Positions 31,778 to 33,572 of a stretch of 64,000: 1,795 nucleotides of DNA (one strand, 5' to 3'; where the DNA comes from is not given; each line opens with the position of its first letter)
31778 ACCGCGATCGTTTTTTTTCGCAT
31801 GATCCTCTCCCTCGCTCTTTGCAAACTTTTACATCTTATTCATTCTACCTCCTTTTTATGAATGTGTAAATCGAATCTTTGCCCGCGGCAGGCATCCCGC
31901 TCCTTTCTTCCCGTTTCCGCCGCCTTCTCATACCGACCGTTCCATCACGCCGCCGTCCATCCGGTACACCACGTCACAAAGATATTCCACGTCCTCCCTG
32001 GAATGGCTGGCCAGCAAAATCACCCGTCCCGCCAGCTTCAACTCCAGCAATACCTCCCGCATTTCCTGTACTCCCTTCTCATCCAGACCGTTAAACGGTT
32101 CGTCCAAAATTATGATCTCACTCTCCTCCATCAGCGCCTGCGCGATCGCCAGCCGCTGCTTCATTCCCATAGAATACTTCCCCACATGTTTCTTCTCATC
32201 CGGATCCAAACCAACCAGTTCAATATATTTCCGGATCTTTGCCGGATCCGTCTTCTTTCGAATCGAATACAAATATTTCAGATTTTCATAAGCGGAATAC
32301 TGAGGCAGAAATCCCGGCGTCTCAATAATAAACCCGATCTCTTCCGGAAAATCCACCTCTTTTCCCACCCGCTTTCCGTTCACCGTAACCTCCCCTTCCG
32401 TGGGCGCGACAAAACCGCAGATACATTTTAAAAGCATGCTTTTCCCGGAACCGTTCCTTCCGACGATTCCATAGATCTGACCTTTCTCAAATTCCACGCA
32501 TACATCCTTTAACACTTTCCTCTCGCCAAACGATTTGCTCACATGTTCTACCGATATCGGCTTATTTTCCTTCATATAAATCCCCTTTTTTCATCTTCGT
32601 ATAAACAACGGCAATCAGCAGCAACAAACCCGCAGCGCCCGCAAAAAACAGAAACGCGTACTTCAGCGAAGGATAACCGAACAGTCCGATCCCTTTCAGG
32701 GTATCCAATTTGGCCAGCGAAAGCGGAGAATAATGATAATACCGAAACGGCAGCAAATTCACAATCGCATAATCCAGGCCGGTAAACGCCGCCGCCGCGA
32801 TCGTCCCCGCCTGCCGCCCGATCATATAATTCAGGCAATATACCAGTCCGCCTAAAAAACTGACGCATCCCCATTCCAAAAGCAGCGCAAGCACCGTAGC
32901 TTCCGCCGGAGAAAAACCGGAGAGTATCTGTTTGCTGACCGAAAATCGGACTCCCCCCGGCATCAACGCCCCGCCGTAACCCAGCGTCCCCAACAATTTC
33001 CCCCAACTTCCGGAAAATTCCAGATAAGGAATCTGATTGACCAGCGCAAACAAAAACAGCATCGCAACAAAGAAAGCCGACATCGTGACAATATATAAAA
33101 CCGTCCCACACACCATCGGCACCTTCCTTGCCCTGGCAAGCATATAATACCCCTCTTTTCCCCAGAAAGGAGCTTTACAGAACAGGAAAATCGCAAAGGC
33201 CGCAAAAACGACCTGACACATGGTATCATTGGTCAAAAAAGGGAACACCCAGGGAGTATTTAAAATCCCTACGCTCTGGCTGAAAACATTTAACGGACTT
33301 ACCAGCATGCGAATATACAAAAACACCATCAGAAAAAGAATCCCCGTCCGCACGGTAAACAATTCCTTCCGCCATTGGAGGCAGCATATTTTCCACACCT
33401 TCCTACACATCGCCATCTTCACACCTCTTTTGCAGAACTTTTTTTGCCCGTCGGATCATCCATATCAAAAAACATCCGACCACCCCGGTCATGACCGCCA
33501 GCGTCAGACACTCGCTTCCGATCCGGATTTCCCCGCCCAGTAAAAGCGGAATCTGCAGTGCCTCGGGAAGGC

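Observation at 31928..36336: Two paralogous small secreted proteins followed by lipoprotein/ABC-2 permease/ABC ATPase: candidate bacteriocin-plus-immunity locus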

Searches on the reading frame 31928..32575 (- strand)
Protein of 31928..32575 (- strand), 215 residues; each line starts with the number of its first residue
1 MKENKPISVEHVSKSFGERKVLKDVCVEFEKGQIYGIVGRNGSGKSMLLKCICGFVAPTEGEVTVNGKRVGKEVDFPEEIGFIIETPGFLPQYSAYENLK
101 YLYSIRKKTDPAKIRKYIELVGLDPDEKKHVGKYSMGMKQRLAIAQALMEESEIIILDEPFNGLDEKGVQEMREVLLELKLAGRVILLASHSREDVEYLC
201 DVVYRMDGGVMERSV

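Call 3: search_protein_families(library=pfam, proteins=[window:31928-32575:-], max_evalue=1)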
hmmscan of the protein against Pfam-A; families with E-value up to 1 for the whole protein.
window:31928-32575:- (215 aa): 13 families
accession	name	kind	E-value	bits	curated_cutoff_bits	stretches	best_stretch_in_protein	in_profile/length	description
PF00005.33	ABC_tran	-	2.2e-34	119.4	25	1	22-162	1-137/137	ABC transporter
PF13304.12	AAA_21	-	3.4e-09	37.6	27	2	34-56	1-29/304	AAA domain, putative AbiEii toxin, Type IV TA system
PF13476.12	AAA_23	-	1.4e-05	26.2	27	1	23-54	11-41/201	AAA domain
PF02463.25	SMC_N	-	9e-05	22.4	40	1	24-53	17-45/220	RecF/RecN/SMC N terminal domain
PF13558.12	SbcC_Walker_B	-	0.004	17.8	27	1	148-176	60-88/90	SbcC/RAD50-like, Walker B motif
PF13555.12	AAA_29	-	0.008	16.3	27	1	25-60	15-50/61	P-loop containing region of AAA domain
PF01926.29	MMR_HSR1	-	0.012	16.1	21.9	1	36-93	3-60/113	50S ribosome-binding GTPase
PF13175.12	AAA_15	-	0.015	15.4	32.1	1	22-59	14-50/374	AAA ATPase domain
PF03193.22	RsgA_GTPase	-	0.039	14.2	30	1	13-89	88-168/174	RsgA GTPase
PF25199.1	nSTAND_NTPase5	-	0.084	13.1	34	1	25-57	28-66/145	Novel STAND NTPase 5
PF13401.12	AAA_22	-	0.13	13.1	27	1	33-127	6-64/130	AAA domain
PF05970.20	PIF1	-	0.22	11.5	25.9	1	19-61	7-51/223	PIF1-like helicase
PF05729.18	NACHT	-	0.25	11.6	26.7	1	37-53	5-21/167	NACHT domain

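Call 4: search_protein_families(library=ncbifam, proteins=[window:31928-32575:-], max_evalue=1)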
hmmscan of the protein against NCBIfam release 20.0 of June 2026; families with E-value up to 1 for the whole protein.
window:31928-32575:- (215 aa): 208 families (the best 25 are shown)
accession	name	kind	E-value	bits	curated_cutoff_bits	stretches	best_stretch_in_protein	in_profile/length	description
TIGR03740.1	galliderm_ABC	subfamily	1.5e-53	181.8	309.75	1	8-211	2-202/223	lantibiotic protection ABC transporter ATP-binding subunit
TIGR03522.1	GldA_ABC_ATP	equivalog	1.9e-39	135.9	402.6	1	7-208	3-207/301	gliding motility-associated ABC transporter ATP-binding subunit GldA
NF047568.1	PSM_export_PmtC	equivalog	1.1e-38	133.4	375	1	8-209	2-197/290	phenol-soluble modulin export ABC transporter ATP-binding protein PmtC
TIGR01188.1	drrA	subfamily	1.6e-38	132.7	312.45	1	14-210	1-201/302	daunorubicin resistance ABC transporter, ATP-binding protein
TIGR01189.1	ccmA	equivalog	6.6e-35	120.6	131.6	1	9-194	3-188/198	heme ABC exporter ATP-binding protein CcmA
NF010061.0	PRK13538.1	equivalog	1.4e-34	119.5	195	1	7-193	6-193/211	cytochrome c biogenesis heme-transporting ATPase CcmA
TIGR04521.1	ECF_ATPase_2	equivalog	1.4e-33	116.1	330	1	13-210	12-222/279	energy-coupling factor transporter ATPase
TIGR03608.1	L_ocin_972_ABC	subfamily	3.7e-33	114.7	254.85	1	9-195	1-196/206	putative bacteriocin export ABC transporter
NF040873.1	AztA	equivalog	4.3e-32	111.2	220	1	16-197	2-183/191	zinc ABC transporter ATP-binding protein AztA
NF010060.0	PRK13537.1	equivalog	5.8e-32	110.8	521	1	4-209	13-222/314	nodulation factor ABC transporter ATP-binding protein NodI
TIGR00968.1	3a0106s01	subfamily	1.3e-31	110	342.75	1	7-211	1-209/237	sulfate ABC transporter ATP-binding protein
NF043075.1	MMSYN1_0197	equivalog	1.7e-31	109.5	550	1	7-211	3-211/341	spermidine/putrescine ABC transporter ATP-binding protein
NF010059.0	PRK13536.1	equivalog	3.3e-31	108.3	549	1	6-209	43-250/342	nodulation factor ABC transporter ATP-binding protein NodI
TIGR02857.1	CydD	equivalog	1e-30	107.2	435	1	5-199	320-523/529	thiol reductant ABC exporter subunit CydD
TIGR03265.1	PhnT2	equivalog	2.1e-30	106.1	457.7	1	6-213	4-215/353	putative 2-aminoethylphosphonate ABC transporter ATP-binding protein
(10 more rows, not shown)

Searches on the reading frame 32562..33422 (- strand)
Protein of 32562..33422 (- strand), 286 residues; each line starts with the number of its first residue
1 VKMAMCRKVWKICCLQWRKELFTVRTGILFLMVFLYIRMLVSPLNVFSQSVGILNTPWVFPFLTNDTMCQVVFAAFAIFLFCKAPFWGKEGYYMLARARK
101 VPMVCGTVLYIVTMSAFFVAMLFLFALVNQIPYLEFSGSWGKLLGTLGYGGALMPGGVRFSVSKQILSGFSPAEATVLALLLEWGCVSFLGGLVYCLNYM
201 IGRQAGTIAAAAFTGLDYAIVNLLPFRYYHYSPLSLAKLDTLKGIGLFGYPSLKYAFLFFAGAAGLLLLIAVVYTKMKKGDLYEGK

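Call 3: search_protein_families(library=pfam, proteins=[window:32562-33422:-], max_evalue=1)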
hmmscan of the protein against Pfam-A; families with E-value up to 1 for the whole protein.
window:32562-33422:- (286 aa): 0 families

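Call 4: search_protein_families(library=ncbifam, proteins=[window:32562-33422:-], max_evalue=1)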
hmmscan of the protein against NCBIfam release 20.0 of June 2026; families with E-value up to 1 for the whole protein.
window:32562-33422:- (286 aa): 0 families

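Call 52: search_solved_structures(query=A5, max_evalue=10)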
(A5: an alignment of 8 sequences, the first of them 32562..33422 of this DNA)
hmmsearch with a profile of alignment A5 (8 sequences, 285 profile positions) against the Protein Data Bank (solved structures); distinct sequences matched with E-value up to 10: 0.

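Call 56: find_homologous_proteins(query=A5, max_evalue=0.001)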
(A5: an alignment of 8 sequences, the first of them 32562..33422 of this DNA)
Query A5 (8 sequences) (286 aa, profile of the alignment): 15 proteins with E <= 0.001 among 8000 candidates.
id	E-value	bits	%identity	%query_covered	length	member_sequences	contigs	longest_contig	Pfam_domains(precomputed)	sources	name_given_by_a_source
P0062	9.6e-115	401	28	84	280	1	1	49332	-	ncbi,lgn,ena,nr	ncbi:MAG: hypothetical protein J1E85_09590 [Ruminococcus sp.]|nr:hypothetical protein [Ruminococcus 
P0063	1.7e-113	397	24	98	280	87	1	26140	-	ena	-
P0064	1.0e-110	388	27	91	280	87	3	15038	-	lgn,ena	-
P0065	1.7e-106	374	100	99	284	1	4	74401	-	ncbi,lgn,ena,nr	ncbi:MAG: hypothetical protein HFI93_02995 [Lachnospiraceae bacterium]|nr:hypothetical protein [Lach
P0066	2.5e-106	373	26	84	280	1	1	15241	-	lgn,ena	-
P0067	4.5e-103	362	26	98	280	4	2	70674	-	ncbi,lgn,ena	-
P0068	1.1e-91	325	76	99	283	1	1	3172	-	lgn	-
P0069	6.8e-90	319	75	99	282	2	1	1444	-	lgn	-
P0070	1.2e-88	315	32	90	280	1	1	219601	-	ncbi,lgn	ncbi:MAG: hypothetical protein AB2417_10955 [Clostridiaceae bacterium]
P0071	4.6e-77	277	34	97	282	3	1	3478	-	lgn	-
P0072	3.3e-76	274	33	94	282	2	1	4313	-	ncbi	-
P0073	1.3e-73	266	26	72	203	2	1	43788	-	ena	-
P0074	4.6e-69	251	29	68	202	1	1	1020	-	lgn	-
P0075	4.5e-63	231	35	97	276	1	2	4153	-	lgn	-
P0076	5.9e-61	224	34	91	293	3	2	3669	-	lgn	-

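Call 57: find_encoding_contigs(protein=P0070, flank=9000, max_places=2)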
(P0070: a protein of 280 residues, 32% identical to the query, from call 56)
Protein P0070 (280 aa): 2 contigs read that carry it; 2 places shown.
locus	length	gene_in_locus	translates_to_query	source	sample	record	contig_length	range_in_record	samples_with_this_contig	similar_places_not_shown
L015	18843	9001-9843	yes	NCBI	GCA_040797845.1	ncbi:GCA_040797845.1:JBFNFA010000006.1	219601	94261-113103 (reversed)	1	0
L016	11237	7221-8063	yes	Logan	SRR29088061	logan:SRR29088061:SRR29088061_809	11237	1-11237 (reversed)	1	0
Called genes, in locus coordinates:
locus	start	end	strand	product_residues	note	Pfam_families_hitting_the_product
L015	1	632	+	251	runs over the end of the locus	PF02682:CT_C_D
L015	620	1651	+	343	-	PF02626:CT_A_B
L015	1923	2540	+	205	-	PF00440:TetR_N, PF17922:TetR_C_17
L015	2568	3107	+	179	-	PF13302:Acetyltransf_3, PF13420:Acetyltransf_4, PF13523:Acetyltransf_8 (faint), PF00583:Acetyltransf_1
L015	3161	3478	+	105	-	PF03819:MazG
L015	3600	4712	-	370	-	PF26549:Tricorn_N (weak)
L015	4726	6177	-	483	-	PF00672:HAMP, PF00512:HisKA, PF02518:HATPase_c, PF13589:HATPase_c_3 (weak)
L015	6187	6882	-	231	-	PF00072:Response_reg, PF00486:Trans_reg_C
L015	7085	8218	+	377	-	-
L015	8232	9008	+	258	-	-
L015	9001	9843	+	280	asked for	-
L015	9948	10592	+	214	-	PF00005:ABC_tran, PF13304:AAA_21 (faint)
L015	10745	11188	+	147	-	-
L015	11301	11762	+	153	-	PF00149:Metallophos (weak), PF12850:Metallophos_2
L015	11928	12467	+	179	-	-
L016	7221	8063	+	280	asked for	-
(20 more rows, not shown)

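Call 58: find_encoding_contigs(protein=P0067, flank=9000, max_places=2)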
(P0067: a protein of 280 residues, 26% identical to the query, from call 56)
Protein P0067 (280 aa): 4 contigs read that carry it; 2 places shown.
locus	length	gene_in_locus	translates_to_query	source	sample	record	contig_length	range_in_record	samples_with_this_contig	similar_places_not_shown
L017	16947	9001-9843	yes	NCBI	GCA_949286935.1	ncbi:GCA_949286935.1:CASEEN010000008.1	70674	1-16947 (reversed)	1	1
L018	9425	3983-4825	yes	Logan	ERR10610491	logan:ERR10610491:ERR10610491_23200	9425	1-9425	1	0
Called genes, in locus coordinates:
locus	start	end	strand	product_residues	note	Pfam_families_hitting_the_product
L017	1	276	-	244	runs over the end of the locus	-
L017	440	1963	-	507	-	PF12773:DZR, PF13240:Zn_Ribbon_1 (faint), PF13248:Zn_ribbon_3 (weak)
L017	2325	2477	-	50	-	PF01381:HTH_3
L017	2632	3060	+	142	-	PF06094:GGACT, PF13772:AIG2_2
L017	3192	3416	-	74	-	-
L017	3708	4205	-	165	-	PF02518:HATPase_c (weak), PF14501:HATPase_c_5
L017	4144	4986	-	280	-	-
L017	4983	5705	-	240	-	PF00072:Response_reg, PF04397:LytTR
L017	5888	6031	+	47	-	-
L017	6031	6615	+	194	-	PF04647:AgrB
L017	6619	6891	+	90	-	-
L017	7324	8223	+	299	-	-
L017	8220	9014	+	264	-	-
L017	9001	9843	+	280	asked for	-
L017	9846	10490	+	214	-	PF00005:ABC_tran, PF13304:AAA_21 (faint)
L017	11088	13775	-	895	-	PF01447:Peptidase_M4, PF02868:Peptidase_M4_C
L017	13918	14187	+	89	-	-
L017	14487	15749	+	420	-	PF00817:IMS, PF21999:IMS_HHH_1, PF11799:IMS_C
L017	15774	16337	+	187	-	PF02525:Flavodoxin_2, PF03358:FMN_red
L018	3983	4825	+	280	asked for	-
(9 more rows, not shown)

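Call 67: search_dna_similar(query=window:32562-33422:-, collection=plasmids, mode=protein, max_evalue=0.001)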
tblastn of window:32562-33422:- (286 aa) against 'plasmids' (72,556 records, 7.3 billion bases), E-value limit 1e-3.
Records with a match: 3; places in all: 3; records where one place covers at least 80% of the query: 2.
Best place of each record, by identity: <60% 3.
By first word of the organism name: Clostridium 2; Niallia 1.
By predicted mobility (MOB-suite, as given by PLSDB): non-mobilizable 3.
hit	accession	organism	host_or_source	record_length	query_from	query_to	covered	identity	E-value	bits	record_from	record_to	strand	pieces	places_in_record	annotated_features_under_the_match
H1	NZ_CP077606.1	Clostridium tagluense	single colony,lamb meat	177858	25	255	81%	31.2%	4e-25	111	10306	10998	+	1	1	hypothetical protein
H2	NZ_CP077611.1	Clostridium estertheticum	single colony,bovine feces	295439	18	255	83%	29.8%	7e-23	105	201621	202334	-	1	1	hypothetical protein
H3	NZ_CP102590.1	Niallia taxi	-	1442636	47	255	73%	30.0%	1e-11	72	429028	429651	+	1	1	none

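Call 68: get_annotated_region(hit=H1, flank=8000)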
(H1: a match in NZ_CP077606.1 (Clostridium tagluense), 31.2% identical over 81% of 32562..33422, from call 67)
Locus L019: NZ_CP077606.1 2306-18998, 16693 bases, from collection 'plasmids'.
description: Clostridium tagluense strain CM008 plasmid pCM008-A, complete sequence
organism: Clostridium tagluense (NCBI taxid 360422)
taxonomy: Bacteria; Bacillota; Clostridia; Eubacteriales; Clostridiaceae; Clostridium; Clostridium tagluense
host: -; source: single colony,lamb meat; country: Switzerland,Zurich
typing (MOB-suite, as given by PLSDB): non-mobilizable
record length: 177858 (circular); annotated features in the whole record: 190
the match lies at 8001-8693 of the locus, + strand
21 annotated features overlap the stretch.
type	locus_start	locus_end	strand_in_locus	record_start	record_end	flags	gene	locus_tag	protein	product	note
CDS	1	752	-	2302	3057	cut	-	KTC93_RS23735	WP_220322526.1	PHP domain-containing protein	-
CDS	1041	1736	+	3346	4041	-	-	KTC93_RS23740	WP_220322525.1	class I SAM-dependent methyltransferase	-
CDS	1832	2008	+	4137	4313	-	-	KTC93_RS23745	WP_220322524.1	hypothetical protein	-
CDS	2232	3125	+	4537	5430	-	-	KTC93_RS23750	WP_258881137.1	polysaccharide deacetylase family protein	GO:0005975 - carbohydrate metabolic process [Evidence IEA]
CDS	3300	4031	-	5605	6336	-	-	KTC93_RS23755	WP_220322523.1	lantibiotic immunity ABC transporter MutG family permease subunit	-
CDS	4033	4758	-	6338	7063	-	-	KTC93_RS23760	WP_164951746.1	lantibiotic immunity ABC transporter MutE/EpiE family permease subunit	-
CDS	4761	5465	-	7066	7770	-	-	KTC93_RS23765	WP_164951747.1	lantibiotic protection ABC transporter ATP-binding protein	-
CDS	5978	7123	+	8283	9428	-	-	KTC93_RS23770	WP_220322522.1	hypothetical protein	-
CDS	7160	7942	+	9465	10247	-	-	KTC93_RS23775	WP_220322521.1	hypothetical protein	-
CDS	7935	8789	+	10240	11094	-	-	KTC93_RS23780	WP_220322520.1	hypothetical protein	-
CDS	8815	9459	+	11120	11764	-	-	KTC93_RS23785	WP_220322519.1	ATP-binding cassette domain-containing protein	-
CDS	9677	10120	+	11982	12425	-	-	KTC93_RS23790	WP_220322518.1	ASCH domain-containing protein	-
CDS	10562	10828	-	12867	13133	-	-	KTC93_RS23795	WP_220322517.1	GNAT family protein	-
CDS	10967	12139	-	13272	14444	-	-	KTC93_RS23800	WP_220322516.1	dienelactone hydrolase family protein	-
CDS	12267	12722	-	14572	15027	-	-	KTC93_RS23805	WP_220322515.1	GNAT family N-acetyltransferase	-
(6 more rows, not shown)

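Call 69: get_annotated_region(hit=H2, flank=8000)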
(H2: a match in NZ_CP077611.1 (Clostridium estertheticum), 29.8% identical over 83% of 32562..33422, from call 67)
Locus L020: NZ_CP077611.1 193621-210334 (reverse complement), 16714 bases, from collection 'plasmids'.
description: Clostridium estertheticum strain CF005 plasmid pCF005-A, complete sequence
organism: Clostridium estertheticum (NCBI taxid 238834)
taxonomy: Bacteria; Bacillota; Clostridia; Eubacteriales; Clostridiaceae; Clostridium; Clostridium estertheticum
host: -; source: single colony,bovine feces; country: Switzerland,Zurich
typing (MOB-suite, as given by PLSDB): non-mobilizable
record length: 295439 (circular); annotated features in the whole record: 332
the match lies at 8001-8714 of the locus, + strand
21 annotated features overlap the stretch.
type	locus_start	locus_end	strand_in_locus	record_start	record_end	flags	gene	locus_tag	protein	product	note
CDS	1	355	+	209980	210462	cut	-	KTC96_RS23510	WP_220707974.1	hypothetical protein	-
CDS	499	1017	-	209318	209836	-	-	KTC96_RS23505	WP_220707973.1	hypothetical protein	-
CDS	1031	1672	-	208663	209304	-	-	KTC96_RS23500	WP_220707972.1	ATP-binding cassette domain-containing protein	-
CDS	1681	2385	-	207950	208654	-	-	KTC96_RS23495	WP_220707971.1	hypothetical protein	-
CDS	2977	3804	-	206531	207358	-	-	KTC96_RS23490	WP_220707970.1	hypothetical protein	-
CDS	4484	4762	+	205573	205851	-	-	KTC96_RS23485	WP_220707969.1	type II toxin-antitoxin system RelB/DinJ family antitoxin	GO:0006355 - regulation of DNA-templated transcription [Evidence IEA]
CDS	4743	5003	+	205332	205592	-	-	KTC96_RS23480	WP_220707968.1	Txe/YoeB family addiction module toxin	GO:0008219 - cell death [Evidence IEA]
CDS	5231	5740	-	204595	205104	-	-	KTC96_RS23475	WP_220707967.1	GNAT family N-acetyltransferase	-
CDS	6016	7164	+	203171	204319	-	-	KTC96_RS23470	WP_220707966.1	hypothetical protein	-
CDS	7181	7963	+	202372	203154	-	-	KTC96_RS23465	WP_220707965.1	hypothetical protein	-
CDS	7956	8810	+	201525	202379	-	-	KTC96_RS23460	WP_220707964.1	hypothetical protein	-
CDS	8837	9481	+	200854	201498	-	-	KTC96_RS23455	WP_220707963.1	ATP-binding cassette domain-containing protein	-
CDS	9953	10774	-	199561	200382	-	-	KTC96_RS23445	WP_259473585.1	ABC transporter permease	-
CDS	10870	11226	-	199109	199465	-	-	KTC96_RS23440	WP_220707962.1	hypothetical protein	-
CDS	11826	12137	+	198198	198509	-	-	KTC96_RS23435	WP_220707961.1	helix-turn-helix transcriptional regulator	-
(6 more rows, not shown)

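Call 79: search_protein_families(library=pfam, alignment_id=A5, max_evalue=1)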
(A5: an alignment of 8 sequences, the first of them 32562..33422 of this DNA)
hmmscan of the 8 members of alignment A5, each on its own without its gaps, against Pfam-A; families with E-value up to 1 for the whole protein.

A. member 1, window:32562-33422:- (286 aa): 0 families

B. families by the number of members that match (of 8 scanned): 2 families
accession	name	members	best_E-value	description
PF06550.16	SPP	2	0.00024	Signal-peptide peptidase, presenilin aspartyl protease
PF04971.17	Phage_holin_2_1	1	0.035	Bacteriophage P21 holin S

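Call 89: get_annotated_region(hit=H3, flank=6000)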
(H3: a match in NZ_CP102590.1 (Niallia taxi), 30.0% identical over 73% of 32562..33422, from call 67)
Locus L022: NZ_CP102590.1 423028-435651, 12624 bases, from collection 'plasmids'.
description: Niallia taxi strain NBC_Nia plasmid pMEGANia, complete sequence
organism: Niallia taxi (NCBI taxid 2499688)
taxonomy: Bacteria; Bacillota; Bacilli; Bacillales; Bacillaceae; Niallia; Niallia taxi
host: -; source: -; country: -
typing (MOB-suite, as given by PLSDB): non-mobilizable
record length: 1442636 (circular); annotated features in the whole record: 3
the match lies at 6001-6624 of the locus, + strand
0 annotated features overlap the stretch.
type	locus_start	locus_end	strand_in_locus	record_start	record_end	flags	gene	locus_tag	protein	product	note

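Call 104: search_dna_similar(query=L022:3479-3883:+, collection=plasmids, mode=protein, max_evalue=0.01)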
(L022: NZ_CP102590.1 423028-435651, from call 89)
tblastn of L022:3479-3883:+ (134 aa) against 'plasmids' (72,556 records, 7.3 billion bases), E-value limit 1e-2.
Records with a match: 1; places in all: 1; records where one place covers at least 80% of the query: 1.
Best place of each record, by identity: >=99% 1.
By first word of the organism name: Niallia 1.
By predicted mobility (MOB-suite, as given by PLSDB): non-mobilizable 1.
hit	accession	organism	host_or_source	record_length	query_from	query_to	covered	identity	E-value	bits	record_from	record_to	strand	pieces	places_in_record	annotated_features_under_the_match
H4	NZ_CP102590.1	Niallia taxi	-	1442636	1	134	100%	100.0%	4e-83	271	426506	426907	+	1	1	none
